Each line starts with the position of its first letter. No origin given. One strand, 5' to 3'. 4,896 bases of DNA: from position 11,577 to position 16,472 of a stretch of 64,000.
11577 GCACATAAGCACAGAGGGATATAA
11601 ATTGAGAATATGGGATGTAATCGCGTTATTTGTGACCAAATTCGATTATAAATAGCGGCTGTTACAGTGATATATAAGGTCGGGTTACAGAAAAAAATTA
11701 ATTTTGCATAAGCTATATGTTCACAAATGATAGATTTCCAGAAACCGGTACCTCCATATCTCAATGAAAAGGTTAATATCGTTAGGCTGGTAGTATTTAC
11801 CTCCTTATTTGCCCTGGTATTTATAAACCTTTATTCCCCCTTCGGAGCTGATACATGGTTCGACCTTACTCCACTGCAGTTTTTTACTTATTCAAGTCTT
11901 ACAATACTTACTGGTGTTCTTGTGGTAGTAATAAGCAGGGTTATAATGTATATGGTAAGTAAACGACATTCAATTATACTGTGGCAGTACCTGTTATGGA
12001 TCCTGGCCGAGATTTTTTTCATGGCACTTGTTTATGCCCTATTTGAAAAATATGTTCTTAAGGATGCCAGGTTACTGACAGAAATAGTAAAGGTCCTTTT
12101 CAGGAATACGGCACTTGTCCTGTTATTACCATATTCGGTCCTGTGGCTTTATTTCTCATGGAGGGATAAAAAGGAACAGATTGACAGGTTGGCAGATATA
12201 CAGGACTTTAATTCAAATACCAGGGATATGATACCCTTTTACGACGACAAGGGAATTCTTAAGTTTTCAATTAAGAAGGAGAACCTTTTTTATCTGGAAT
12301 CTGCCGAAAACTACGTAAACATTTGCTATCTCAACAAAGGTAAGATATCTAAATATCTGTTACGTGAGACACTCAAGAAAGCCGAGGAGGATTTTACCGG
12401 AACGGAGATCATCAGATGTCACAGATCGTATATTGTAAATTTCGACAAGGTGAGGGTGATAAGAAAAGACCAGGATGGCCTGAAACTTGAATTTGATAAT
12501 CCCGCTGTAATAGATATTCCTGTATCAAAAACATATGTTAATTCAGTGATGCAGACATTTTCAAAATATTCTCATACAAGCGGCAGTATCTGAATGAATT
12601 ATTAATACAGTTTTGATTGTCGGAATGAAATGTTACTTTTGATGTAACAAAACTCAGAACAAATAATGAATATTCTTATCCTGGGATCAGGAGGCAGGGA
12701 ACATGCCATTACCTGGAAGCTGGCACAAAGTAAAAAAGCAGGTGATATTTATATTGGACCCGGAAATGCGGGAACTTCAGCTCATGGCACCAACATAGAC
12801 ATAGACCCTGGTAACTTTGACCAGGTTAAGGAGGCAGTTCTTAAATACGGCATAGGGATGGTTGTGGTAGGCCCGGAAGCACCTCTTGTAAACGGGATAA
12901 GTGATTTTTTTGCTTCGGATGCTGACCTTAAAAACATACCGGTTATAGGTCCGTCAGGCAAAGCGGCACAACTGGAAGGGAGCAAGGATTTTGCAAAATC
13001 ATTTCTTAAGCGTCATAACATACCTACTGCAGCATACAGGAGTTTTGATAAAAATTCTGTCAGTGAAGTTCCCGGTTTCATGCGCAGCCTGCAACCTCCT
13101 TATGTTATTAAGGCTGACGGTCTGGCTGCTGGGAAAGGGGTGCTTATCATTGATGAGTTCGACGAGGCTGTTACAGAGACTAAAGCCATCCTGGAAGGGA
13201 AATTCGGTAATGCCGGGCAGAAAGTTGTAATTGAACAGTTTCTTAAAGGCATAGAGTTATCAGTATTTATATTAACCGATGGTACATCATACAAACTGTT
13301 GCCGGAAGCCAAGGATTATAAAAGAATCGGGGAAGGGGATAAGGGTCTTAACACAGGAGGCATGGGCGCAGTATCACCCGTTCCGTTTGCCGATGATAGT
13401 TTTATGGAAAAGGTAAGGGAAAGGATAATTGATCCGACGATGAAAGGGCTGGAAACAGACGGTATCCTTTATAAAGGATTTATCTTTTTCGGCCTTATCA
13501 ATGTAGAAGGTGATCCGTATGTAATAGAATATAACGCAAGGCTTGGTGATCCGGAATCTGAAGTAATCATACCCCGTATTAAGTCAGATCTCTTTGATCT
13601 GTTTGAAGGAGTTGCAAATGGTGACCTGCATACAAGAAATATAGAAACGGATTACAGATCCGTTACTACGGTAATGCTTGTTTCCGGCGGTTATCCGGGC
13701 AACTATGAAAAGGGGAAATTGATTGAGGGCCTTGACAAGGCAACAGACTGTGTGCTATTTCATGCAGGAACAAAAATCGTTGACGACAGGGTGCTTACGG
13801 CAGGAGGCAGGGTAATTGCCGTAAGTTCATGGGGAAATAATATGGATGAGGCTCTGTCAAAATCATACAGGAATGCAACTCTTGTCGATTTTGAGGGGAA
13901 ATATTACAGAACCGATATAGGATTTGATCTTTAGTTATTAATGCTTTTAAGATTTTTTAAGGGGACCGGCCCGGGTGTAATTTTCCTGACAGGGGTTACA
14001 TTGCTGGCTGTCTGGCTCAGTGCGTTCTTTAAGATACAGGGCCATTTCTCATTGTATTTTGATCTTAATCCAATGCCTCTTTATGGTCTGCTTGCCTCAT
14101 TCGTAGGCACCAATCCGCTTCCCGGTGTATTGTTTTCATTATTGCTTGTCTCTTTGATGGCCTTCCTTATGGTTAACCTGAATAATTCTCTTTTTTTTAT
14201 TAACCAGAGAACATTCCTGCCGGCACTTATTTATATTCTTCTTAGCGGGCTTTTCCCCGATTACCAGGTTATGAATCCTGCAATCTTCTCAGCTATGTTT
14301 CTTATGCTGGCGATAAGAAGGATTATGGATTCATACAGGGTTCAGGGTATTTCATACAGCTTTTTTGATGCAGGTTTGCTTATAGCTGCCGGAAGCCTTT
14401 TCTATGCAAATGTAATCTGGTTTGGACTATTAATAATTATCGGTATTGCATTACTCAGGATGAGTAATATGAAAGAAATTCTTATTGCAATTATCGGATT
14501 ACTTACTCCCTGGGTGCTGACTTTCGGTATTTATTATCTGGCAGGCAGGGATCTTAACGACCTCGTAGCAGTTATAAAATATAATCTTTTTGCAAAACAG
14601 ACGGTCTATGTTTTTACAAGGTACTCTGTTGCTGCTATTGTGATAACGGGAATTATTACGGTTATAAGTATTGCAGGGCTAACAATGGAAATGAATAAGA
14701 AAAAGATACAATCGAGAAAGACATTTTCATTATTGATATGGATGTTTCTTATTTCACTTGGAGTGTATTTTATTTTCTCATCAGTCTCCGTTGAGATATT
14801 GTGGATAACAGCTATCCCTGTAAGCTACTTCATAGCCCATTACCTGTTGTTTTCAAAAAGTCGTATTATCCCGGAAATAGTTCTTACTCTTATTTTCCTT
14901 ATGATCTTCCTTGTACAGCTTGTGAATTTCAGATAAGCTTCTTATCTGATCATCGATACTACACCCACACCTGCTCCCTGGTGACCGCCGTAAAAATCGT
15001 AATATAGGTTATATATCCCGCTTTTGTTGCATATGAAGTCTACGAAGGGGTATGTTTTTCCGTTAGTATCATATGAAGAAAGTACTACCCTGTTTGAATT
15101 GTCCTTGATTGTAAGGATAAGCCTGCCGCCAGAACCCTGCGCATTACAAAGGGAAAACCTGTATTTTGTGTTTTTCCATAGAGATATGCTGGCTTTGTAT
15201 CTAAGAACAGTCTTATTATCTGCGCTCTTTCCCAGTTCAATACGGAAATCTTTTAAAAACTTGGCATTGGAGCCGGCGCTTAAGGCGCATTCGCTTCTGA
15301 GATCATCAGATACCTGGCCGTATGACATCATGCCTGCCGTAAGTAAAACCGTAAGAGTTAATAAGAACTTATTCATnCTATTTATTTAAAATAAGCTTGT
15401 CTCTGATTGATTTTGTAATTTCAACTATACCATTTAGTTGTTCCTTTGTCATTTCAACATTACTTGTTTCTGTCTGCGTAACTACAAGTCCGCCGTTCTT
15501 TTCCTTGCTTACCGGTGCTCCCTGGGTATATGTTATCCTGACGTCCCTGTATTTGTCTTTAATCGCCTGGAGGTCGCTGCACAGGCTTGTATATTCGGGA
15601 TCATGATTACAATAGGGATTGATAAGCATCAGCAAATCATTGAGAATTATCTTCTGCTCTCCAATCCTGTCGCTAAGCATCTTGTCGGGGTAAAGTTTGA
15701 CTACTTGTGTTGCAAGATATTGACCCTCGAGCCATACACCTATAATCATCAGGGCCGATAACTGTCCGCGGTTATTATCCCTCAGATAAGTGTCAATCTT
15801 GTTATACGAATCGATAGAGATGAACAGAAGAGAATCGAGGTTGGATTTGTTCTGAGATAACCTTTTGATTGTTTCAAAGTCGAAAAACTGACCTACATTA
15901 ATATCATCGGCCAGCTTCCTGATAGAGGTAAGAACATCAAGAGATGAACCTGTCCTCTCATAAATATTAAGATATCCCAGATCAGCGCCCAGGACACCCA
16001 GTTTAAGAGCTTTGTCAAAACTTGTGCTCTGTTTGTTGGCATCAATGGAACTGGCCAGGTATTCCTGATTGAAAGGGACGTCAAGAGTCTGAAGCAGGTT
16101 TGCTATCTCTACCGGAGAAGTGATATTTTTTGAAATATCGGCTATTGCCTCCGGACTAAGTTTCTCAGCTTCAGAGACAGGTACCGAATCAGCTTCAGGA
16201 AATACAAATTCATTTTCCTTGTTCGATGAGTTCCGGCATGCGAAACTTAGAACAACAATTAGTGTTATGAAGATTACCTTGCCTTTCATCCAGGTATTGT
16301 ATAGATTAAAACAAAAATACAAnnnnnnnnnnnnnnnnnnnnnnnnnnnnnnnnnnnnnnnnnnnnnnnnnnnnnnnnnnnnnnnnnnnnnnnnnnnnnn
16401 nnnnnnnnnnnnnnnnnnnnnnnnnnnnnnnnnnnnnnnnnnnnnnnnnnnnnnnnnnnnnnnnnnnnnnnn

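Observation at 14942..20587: Four-gene envelope operon: MprF/YbhN-type flippase-like protein, giant ABCG-type transporter with TerB-like head and ~240-aa outer loop, lipoprotein, small secreted protein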

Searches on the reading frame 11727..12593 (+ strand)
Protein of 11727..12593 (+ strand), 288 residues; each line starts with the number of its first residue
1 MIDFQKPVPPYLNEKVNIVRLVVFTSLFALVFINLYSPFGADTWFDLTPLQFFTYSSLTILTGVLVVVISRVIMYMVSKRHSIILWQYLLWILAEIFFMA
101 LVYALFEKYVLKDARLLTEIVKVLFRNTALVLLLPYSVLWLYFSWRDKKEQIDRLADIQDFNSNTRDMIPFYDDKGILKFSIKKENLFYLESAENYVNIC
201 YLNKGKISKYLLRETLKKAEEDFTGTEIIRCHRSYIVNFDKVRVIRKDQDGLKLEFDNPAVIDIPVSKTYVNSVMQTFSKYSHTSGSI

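Call 58: search_protein_families(library=pfam, proteins=[window:11727-12593:+], max_evalue=1)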
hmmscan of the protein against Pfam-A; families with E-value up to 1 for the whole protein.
window:11727-12593:+ (288 aa): 3 families
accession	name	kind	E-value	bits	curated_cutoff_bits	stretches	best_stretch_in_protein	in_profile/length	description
PF04397.21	LytTR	-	2e-16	60.4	22.6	1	182-277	6-96/98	LytTr DNA-binding domain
PF01849.23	NAC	-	0.058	13.8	21.3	1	243-271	21-49/57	NAC domain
PF03994.20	DUF350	-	0.15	12.6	26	1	66-129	58-113/133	Domain of Unknown Function (DUF350)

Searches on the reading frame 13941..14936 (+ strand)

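Call 58: search_protein_families(library=pfam, proteins=[window:13941-14936:+], max_evalue=1)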
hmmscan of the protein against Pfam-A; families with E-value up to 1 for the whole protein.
window:13941-14936:+ (331 aa): 1 family
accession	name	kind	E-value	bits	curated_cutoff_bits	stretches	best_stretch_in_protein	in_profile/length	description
PF19992.4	DUF6427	-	2.7e-13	50.3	25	1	68-324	46-291/301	Family of unknown function (DUF6427)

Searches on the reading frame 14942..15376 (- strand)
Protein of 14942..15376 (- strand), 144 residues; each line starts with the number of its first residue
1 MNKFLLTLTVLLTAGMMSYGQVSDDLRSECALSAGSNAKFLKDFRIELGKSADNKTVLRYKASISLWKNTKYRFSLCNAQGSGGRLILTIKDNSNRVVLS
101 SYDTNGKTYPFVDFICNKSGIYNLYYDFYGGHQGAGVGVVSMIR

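Call 3: search_protein_families(library=pfam, proteins=[window:14942-15376:-], max_evalue=0.1)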
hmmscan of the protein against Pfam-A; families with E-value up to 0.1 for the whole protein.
window:14942-15376:- (144 aa): 1 family
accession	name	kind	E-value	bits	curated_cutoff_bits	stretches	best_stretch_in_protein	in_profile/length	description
PF02018.23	CBM_4_9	-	0.044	14.6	25.9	1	44-102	37-95/136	Carbohydrate binding domain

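Call 4: search_protein_families(library=ncbifam, proteins=[window:14942-15376:-], max_evalue=0.1)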
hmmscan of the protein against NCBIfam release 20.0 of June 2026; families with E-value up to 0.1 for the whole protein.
window:14942-15376:- (144 aa): 0 families

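Call 24: search_solved_structures(query=A1, max_evalue=10)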
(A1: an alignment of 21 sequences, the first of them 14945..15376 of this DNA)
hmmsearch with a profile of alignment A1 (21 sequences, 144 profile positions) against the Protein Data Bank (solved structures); distinct sequences matched with E-value up to 10: 5.
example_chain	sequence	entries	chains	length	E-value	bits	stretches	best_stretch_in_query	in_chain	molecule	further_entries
1klx_A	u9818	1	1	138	0.18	14.8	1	11-104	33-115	Cysteine Rich Protein B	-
4ixj_A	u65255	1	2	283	0.18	14.7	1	74-127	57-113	Fimbrial protein (Pilin)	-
5vzl_C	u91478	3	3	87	0.5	13.3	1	66-105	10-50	phage anti-CRISPR AcrIIA4 | Associated protein | Anti-CRISPR AcrIIA4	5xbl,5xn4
5vw1_B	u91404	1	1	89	0.51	13.3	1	66-105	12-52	anti-CRISPR protein AcrIIA4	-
6i52_C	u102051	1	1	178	1.4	11.9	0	47-85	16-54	Replication factor A protein 1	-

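Call 97: search_protein_families(library=padloc, proteins=[window:14942-15376:-], max_evalue=0.01)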
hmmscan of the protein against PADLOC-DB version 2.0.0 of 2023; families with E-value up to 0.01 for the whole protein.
window:14942-15376:- (144 aa): 0 families

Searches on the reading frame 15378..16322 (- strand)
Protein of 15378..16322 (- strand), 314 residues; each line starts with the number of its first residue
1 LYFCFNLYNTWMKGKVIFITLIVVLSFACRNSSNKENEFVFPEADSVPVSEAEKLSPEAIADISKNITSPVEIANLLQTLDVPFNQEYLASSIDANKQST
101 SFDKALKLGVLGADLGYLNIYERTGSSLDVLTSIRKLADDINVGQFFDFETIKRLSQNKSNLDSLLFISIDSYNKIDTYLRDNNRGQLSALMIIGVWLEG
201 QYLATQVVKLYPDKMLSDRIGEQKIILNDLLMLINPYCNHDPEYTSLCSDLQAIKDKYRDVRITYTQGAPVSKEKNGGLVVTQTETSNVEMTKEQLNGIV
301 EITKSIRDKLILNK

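Call 3: search_protein_families(library=pfam, proteins=[window:15378-16322:-], max_evalue=0.1)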
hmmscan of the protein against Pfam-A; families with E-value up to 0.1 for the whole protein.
window:15378-16322:- (314 aa): 0 families

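Call 4: search_protein_families(library=ncbifam, proteins=[window:15378-16322:-], max_evalue=0.1)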
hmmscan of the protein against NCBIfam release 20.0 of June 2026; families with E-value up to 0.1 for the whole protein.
window:15378-16322:- (314 aa): 0 families

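Call 13: find_homologous_proteins(query=window:15378-16286:-, max_evalue=0.001)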
Query window:15378-16286:- (302 aa): 2957 proteins with E <= 0.001 among 4998 candidates; the best 120 are listed.
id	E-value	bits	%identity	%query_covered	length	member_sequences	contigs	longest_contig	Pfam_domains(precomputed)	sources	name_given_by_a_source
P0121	1.6e-190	649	100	100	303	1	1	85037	-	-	-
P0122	5.1e-182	621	95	100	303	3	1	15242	-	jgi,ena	-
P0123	1.2e-165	568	84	100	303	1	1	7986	-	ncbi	-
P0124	2.9e-165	566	86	100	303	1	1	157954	-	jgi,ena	-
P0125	7.1e-165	565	86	100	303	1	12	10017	-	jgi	jgi:hypothetical protein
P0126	7.6e-165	565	86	100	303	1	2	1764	-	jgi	jgi:hypothetical protein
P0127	8.6e-165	565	85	100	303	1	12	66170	-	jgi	jgi:hypothetical protein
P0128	1.5e-164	564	85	100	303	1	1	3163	-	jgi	jgi:hypothetical protein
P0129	1.7e-164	564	85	100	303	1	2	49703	-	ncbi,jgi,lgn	-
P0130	1.9e-164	564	86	100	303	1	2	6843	-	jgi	jgi:hypothetical protein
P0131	2.0e-164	564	86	100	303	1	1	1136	-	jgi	jgi:hypothetical protein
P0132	1.2e-163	561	85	100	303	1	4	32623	-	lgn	-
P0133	2.3e-163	560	85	100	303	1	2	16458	-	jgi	jgi:hypothetical protein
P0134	1.5e-160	551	86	96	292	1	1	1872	-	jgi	jgi:hypothetical protein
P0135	2.1e-160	551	84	100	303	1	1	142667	-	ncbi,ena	-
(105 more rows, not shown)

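Call 23: search_solved_structures(query=A2, max_evalue=10)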
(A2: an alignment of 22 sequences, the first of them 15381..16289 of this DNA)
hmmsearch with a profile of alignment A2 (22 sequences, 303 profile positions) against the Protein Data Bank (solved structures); distinct sequences matched with E-value up to 10: 1.
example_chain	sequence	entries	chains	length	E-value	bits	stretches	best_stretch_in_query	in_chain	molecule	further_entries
6uak_A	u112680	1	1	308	0.094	15.1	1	222-267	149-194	SAM dependent methyltransferase LahSB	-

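Call 38: find_homologous_proteins(query=A4, max_evalue=0.001)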
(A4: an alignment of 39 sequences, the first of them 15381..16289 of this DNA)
Query A4 (39 sequences) (303 aa, profile of the alignment): 2805 proteins with E <= 0.001 among 8000 candidates; the best 120 are listed.
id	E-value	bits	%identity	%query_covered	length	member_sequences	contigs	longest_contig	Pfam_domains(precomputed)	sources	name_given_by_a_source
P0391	5.3e-100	352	35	81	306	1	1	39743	-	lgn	-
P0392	2.0e-99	350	40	80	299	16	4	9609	-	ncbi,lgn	-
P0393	4.8e-99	349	38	81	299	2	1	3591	-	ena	-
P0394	4.8e-97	343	33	81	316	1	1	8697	-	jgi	-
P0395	5.0e-97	343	32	99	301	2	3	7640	-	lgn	-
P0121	1.0e-96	341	100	100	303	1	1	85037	-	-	-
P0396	1.5e-96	341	36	81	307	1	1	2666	-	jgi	jgi:hypothetical protein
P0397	3.6e-96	340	33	98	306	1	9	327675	-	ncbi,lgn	-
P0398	6.7e-96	339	36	81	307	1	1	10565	-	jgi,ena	-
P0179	1.0e-95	338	80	100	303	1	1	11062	-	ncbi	-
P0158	1.2e-95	338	81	100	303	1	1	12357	-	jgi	jgi:hypothetical protein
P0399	1.2e-95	338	36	80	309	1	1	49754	-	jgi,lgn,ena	-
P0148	1.3e-95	338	80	100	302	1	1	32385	-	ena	-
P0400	1.4e-95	338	79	100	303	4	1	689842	-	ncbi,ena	-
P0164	1.6e-95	338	80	100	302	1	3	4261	-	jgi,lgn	jgi:hypothetical protein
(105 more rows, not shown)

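Call 49: predict_structure(alignment_id=A5)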
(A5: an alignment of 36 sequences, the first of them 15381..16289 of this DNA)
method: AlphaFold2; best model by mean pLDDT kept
length: 303 residues; sequences in the alignment: 36
mean_pLDDT: 78.8   pTM: 0.75
mean pLDDT of the five models: 78.8, 78.5, 75.7, 74.9, 73.2
residues with pLDDT >= 90: 108; 70-90: 127; 50-70: 34; < 50: 34
segments of 3 or more residues with pLDDT < 50: 1-4, 14-42
pLDDT, mean of each block of 10 residues (from residue 1): 49 45 30 35 55 62 85 90 83 93 88 81 90 83 69 75 87 90 93 93 90 89 88 94 93 84 81 83 95 92 63
secondary structure, 60 per line:
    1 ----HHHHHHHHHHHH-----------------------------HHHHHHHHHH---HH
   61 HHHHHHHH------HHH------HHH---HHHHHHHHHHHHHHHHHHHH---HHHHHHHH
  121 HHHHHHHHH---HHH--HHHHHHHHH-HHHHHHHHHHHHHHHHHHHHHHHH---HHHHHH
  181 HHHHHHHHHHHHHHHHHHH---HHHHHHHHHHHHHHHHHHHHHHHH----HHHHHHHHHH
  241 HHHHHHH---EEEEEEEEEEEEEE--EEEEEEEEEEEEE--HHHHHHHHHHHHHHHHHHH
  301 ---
elements in order: H5-16 H46-55 H59-68 H90-109 H113-129 H138-146 H148-171 H175-199 H203-226 H231-247 E251-264 E267-279 H282-300

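Call 51: fold_search(model_id=the predicted structure, library=pdb)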
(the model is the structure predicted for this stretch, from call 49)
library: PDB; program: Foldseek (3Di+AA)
matches with E <= 10: 196; with E <= 0.001: 0
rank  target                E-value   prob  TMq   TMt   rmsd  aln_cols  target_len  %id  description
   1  9lm7_B                5.1e-01  0.23  0.19  0.16  17.6       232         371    8  Crystal structrue of bvFP-Pr1-88.4 (released 2026-01-28)
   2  9lm7_A                8.2e-01  0.18  0.20  0.17  14.7       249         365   10  Crystal structrue of bvFP-Pr1-88.4 (released 2026-01-28)
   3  9lni                  9.9e-01  0.13  0.19  0.25  16.8       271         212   11  Crystal structure of the de novo designed protein ZZ1 (released 2025-06-04)
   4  6w2q                  1.2e+00  0.21  0.23  0.32  12.9       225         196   11  Junction 34, DHR53-DHR4 (released 2020-04-15)
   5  9lm9_B                1.3e+00  0.10  0.17  0.15  21.1       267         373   10  Crystal structure of bvFP-Pfr21 (released 2026-01-28)
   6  3afl_A                2.0e+00  0.06  0.16  0.09  16.1       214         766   13  Crystal structure of exotype alginate lyase Atu3025 H531A complexed with alginate trisaccharide (released 2010-04-28)
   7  6yc6_B                2.1e+00  0.18  0.10  0.21   7.3        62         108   18  Structure of C. glutamicum GlnK (released 2021-03-24)
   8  7p3x_A                2.1e+00  0.09  0.22  0.14  20.1       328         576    9  Homology model of the full-length AP-3 complex in a compact open conformation (released 2021-09-29)
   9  8e12_A                2.2e+00  0.10  0.19  0.30  17.5       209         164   11  Homotrimeric variant of tcTRP9, BGL14 (released 2023-04-12)
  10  9jxc_A                2.3e+00  0.13  0.10  0.18  12.9        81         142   18  Crystal Structure of AbOhr-R15C (released 2024-11-06)
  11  9jx6_D                2.3e+00  0.12  0.10  0.17   9.1        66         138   21  Crystal Structure of wild type Ab-ohrB (released 2024-11-06)
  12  5azs_B                2.3e+00  0.03  0.11  0.08  26.4       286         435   10  Crystal structure of a membrane protein from Pseudomonas aeruginosa (released 2016-06-08)
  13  8e0l_A                2.5e+00  0.20  0.25  0.40  10.6       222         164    9  Homotrimeric variant of tcTRP9, BGL06 (released 2023-04-12)
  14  8e12_C                2.5e+00  0.16  0.24  0.39  13.4       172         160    9  Homotrimeric variant of tcTRP9, BGL14 (released 2023-04-12)
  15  5cwq                  2.5e+00  0.16  0.28  0.34  16.9       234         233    9  Crystal structure of de novo designed helical repeat protein DHR81 (released 2015-12-16)
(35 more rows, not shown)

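Call 88: search_protein_families(library=pfam, alignment_id=A4, max_evalue=1)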
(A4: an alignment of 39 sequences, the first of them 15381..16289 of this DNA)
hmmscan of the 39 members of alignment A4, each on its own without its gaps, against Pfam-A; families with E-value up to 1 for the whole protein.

A. member 1, window:15381-16289:- (303 aa): 0 families

B. families by the number of members that match (of 39 scanned): 55 families (the first 25 are shown)
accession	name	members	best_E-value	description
PF03009.23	GDPD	2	0.0073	Glycerophosphoryl diester phosphodiesterase family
PF13158.11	DUF3993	2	0.07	Protein of unknown function (DUF3993)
PF20130.4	DUF6520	1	0.0012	Family of unknown function (DUF6520)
PF20701.3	HetE-N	1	0.0063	Het-E N-terminal domain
PF09710.15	Trep_dent_lipo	1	0.0095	Treponema clustered lipoprotein (Trep_dent_lipo)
PF19652.4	DUF6155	1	0.016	Family of unknown function (DUF6155)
PF06878.16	Pkip-1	1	0.018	Pkip-1 protein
PF21796.3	Cac1_C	1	0.021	Chromatin assembly factor 1 subunit Cac1, C-terminal domain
PF10232.14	Med8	1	0.028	Mediator of RNA polymerase II transcription complex subunit 8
PF24199.1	DUF7424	1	0.029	Domain of unknown function (DUF7424)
PF03618.20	Kinase-PPPase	1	0.033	Kinase/pyrophosphorylase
PF22715.1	SNaCT9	1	0.034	Short NACHT-associated C-Terminal domain, family 9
PF06497.16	Baculo_Ac102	1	0.035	Baculovirus Ac102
PF05164.18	ZapA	1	0.042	Cell division protein ZapA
PF00248.27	Aldo_ket_red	1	0.045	Aldo/keto reductase family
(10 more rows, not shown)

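Call 97: search_protein_families(library=padloc, proteins=[window:15381-16289:-], max_evalue=0.01)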
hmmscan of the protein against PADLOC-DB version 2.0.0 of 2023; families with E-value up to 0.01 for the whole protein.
window:15381-16289:- (303 aa): 1 family
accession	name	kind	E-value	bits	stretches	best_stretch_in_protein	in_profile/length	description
PDLC04609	PDC-M38A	-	0.0061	13.8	0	156-226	15-83/371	-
